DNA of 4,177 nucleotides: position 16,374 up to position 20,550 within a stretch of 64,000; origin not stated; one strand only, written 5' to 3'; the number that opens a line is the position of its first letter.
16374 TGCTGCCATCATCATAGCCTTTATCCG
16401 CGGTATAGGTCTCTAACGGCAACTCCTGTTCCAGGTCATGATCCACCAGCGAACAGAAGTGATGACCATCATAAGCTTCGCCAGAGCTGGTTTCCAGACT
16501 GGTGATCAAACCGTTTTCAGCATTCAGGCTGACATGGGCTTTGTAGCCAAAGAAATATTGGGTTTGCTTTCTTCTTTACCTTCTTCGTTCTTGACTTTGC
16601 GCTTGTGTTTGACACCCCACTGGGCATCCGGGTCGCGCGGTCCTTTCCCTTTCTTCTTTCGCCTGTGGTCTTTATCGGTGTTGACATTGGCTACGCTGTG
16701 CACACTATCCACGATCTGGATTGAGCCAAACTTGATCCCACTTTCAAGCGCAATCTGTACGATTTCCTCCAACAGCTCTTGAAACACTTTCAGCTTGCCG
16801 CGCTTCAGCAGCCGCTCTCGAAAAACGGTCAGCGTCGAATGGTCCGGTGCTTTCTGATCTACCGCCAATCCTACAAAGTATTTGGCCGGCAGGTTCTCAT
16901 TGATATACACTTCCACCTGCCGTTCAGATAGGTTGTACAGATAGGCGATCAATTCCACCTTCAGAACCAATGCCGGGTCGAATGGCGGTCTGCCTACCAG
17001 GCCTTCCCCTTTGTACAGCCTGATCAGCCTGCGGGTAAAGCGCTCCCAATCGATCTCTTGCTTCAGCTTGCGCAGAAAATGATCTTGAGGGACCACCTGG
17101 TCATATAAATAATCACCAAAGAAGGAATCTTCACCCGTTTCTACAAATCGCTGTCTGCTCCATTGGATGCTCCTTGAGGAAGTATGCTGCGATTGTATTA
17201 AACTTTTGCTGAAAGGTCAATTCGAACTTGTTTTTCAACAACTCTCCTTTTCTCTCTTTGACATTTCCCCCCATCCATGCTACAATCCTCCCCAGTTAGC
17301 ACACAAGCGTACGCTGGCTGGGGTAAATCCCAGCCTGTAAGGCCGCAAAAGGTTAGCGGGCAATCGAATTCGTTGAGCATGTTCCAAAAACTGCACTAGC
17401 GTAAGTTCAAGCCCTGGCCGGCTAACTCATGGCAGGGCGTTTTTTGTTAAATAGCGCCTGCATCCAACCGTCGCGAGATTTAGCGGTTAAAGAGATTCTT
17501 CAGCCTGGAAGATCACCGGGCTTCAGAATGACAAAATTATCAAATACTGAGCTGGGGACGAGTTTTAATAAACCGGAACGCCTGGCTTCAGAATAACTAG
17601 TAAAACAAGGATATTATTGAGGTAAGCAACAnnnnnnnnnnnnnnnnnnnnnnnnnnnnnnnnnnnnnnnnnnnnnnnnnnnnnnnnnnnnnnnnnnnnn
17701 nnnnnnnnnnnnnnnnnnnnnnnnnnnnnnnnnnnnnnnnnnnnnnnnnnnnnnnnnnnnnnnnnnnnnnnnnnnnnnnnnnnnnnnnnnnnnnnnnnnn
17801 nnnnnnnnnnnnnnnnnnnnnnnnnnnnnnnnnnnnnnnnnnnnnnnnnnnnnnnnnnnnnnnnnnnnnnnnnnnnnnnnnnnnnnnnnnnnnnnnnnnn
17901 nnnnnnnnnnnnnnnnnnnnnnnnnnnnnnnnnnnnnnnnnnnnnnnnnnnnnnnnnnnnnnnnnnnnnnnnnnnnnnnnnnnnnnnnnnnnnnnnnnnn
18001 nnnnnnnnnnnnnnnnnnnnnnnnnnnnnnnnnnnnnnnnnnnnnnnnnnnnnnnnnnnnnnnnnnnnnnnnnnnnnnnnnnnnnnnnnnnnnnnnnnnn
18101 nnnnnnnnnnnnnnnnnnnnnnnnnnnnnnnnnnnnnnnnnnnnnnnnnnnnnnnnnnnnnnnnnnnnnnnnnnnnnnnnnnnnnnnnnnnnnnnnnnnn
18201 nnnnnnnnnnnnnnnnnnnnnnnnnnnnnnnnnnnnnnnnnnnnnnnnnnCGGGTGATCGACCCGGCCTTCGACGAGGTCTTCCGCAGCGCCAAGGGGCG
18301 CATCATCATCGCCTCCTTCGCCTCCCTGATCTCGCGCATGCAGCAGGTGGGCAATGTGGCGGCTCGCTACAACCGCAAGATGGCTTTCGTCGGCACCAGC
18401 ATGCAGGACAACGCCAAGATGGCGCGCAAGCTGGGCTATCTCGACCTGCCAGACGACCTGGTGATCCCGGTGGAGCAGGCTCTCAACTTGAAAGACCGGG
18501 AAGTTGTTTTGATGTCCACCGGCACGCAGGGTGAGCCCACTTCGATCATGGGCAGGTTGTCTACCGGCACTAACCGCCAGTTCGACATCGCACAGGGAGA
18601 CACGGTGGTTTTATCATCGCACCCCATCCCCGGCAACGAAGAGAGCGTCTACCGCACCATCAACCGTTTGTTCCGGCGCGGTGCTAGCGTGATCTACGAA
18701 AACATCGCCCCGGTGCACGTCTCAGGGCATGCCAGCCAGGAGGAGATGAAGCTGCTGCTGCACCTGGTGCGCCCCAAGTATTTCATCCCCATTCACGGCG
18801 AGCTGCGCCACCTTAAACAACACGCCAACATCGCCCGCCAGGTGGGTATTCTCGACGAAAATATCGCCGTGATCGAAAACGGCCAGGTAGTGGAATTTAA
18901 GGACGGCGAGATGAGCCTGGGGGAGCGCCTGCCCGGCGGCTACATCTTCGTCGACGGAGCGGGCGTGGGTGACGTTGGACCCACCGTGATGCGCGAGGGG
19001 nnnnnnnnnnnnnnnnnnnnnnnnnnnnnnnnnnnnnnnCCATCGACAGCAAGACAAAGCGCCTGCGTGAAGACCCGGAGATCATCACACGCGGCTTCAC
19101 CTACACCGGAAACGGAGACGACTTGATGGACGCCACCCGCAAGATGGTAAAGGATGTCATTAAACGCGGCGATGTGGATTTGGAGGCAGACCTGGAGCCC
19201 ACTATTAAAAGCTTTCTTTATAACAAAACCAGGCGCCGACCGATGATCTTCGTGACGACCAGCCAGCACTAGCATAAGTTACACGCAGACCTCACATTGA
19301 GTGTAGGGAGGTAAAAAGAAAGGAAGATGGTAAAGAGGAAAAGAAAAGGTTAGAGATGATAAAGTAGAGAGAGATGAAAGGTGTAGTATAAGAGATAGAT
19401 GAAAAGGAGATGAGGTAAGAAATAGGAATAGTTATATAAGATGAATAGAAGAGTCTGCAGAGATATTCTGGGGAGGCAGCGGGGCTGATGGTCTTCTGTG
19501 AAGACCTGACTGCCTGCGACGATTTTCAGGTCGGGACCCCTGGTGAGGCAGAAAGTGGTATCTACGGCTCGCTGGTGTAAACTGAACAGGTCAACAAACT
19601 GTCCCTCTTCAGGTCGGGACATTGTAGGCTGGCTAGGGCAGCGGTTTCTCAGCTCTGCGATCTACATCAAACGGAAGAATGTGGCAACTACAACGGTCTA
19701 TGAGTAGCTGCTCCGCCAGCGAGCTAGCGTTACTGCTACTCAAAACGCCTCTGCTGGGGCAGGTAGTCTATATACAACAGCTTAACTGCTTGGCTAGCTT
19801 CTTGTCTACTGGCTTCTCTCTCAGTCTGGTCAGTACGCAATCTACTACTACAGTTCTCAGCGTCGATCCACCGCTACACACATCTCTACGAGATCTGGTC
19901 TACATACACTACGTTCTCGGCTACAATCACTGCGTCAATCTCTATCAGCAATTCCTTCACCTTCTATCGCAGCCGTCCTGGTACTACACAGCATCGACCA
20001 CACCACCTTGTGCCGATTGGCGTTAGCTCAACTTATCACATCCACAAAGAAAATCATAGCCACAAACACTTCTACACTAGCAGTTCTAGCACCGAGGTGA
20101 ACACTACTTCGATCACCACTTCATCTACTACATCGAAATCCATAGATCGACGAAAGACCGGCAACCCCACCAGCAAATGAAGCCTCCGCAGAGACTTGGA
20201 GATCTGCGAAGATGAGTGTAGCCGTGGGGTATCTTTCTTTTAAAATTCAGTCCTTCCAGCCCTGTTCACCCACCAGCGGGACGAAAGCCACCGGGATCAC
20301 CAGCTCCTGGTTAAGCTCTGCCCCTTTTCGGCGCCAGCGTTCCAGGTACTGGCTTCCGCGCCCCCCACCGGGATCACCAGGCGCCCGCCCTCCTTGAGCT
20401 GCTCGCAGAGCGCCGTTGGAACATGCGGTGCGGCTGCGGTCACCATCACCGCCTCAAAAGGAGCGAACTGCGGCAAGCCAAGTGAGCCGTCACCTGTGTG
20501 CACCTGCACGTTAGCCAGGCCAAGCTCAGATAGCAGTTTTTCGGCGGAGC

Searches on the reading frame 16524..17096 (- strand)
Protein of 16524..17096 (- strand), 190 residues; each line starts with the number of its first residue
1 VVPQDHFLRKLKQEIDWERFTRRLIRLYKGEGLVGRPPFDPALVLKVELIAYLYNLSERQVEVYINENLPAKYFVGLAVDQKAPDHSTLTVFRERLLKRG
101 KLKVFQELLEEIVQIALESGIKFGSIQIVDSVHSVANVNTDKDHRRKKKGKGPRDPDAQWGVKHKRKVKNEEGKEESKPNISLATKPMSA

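Call 57: search_protein_families(library=pfam, proteins=[window:16524-17096:-], max_evalue=0.1)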
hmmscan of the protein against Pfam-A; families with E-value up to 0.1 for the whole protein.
window:16524-17096:- (190 aa): 1 family
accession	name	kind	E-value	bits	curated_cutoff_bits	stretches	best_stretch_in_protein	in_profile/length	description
PF05598.16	DUF772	-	1.4e-20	73.5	23.1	1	35-111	1-73/74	Transposase domain (DUF772)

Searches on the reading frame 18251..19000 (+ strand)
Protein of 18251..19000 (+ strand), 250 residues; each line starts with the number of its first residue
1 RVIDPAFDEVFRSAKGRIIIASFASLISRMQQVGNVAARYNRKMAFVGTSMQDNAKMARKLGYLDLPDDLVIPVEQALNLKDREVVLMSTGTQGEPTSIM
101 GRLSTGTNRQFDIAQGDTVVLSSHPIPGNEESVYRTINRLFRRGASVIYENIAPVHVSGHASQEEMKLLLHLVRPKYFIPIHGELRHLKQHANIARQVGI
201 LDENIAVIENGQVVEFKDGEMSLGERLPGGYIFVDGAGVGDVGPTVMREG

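Call 14: find_related_loci(query=window:18251-19000:+, collection=genome_contigs, flank=10000)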
Query seq(250 aa) (250 aa) in genome_contigs; peptide patterns used: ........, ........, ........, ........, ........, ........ (x = any residue, [..] = any of these).
599 stretches matched a pattern (row limit reached: there are more); 582 encode a relative of the query (tblastn E <= 1e-3); the best 80 are kept; 80 distinct loci.
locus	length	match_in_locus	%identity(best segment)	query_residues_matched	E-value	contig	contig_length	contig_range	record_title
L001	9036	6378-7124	82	1-249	5e-141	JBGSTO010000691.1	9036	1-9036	MAG: Anaerolineales bacterium isolate JTS-AC409 k141_1785123, whole genome shotgun sequence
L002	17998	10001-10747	83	1-249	8e-140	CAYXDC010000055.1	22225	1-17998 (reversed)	MAG TPA_asm: uncultured Anaerolineaceae bacterium isolate binchicken_co259_227 genome assembly, contig: NODE_1156_length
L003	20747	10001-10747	80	1-249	4e-136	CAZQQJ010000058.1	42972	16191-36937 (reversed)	MAG TPA_asm: uncultured Anaerolinea sp. isolate SRP278314_co2_69 genome assembly, contig: NODE_1274_length_42972_cov_37.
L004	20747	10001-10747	81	1-249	6e-136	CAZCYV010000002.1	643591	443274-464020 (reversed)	MAG TPA_asm: uncultured Anaerolinea sp. isolate binchicken_co274_310 genome assembly, contig: NODE_4_length_643591_cov_8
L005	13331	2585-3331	80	1-249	5e-136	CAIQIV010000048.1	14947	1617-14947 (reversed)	MAG: uncultured Chloroflexi bacterium isolate LaPlata_bin-0303 genome assembly, contig: bin-0303:048/865, whole genome s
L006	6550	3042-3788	82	1-249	2e-135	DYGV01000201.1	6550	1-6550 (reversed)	MAG TPA_asm: Anaerolinea thermophila isolate BE2012_54_8 Afr_mines_BE2012_4383_length_6550_cov_3_039415, whole genome sh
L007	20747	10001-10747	77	1-249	3e-134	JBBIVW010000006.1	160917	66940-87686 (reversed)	MAG: Anaerolineae bacterium isolate RSS170216_bin_86 NODE_99_length_160917_cov_17.195074, whole genome shotgun sequence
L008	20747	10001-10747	80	1-249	3e-134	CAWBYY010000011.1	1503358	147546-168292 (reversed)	MAG: uncultured Chloroflexia bacterium isolate MFD09779.bin.1.115 genome assembly, contig: contig_8694, whole genome sho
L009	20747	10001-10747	81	1-249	6e-134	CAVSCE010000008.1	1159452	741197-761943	MAG: uncultured Chloroflexia bacterium isolate MFD02979.bin.2.112 genome assembly, contig: contig_22270, whole genome sh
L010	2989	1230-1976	79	1-249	2e-138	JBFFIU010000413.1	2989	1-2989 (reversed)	MAG: Anaerolineales bacterium isolate Mix_mud17.2022.03.13 k141_1899346_length_2989_cov_17.6685, whole genome shotgun se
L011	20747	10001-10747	78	1-249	4e-132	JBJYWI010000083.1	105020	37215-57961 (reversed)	MAG: Anaerolineales bacterium isolate J5_7_160517rDrA_8 J5_7_160517rDrA_8_000000000083, whole genome shotgun sequence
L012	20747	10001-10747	78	1-249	3e-132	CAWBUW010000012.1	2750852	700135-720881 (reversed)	MAG: uncultured Chloroflexia bacterium isolate MFD03899.bin.1.41 genome assembly, contig: contig_6931, whole genome shot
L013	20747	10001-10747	80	1-249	4e-132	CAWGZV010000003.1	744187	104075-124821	MAG: uncultured Chloroflexia bacterium isolate MFD02979.bin.1.10 genome assembly, contig: contig_48786, whole genome sho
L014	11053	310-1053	75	2-249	3e-130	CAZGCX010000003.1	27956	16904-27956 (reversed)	MAG TPA_asm: uncultured Anaerolineaceae bacterium isolate SRP214966_co2_109 genome assembly, contig: NODE_2092_length_27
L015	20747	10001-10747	77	1-249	1e-129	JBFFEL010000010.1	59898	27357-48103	MAG: Anaerolineales bacterium isolate Mix_mud13.2021.11.71 k141_2245252_length_59898_cov_13.4316, whole genome shotgun s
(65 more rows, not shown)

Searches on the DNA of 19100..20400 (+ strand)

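Call 8: search_rna_families(source=window, start=19100, end=20400, threshold=evalue, max_evalue=10)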
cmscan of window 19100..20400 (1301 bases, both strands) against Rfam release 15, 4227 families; matches with E-value up to 10: 4.
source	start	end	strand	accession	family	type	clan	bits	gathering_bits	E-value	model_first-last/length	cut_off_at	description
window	19943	19998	-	RF01134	sR30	Gene; snRNA; snoRNA; CD-box;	-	15.3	38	0.52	1-57/57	no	Small nucleolar RNA sR30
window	20317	20362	-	RF01861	TB9Cs1H1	Gene; snRNA; snoRNA; HACA-box;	-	14.9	55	8.9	1-63/63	no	Trypanosomatid snoRNA TB9Cs1H1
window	19439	19490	+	RF01138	sR23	Gene; snRNA; snoRNA; CD-box;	-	13.2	45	2.1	1-54/54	no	Small nucleolar RNA sR23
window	20239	20377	-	RF02267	Vax2os1_2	Gene; lncRNA;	-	5.3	55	6.3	361-466/466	no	Vax2os1 conserved region 2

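Call 30: search_dna_similar(query=window:19273-20246:+, collection=plasmids, mode=distant, max_evalue=0.01)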
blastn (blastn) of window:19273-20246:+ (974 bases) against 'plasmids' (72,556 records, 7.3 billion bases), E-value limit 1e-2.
No match.

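Call 31: search_dna_similar(query=window:19273-20246:+, collection=phages, mode=distant, max_evalue=0.01)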
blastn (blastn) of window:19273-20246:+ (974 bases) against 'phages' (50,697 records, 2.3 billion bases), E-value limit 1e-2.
No match.
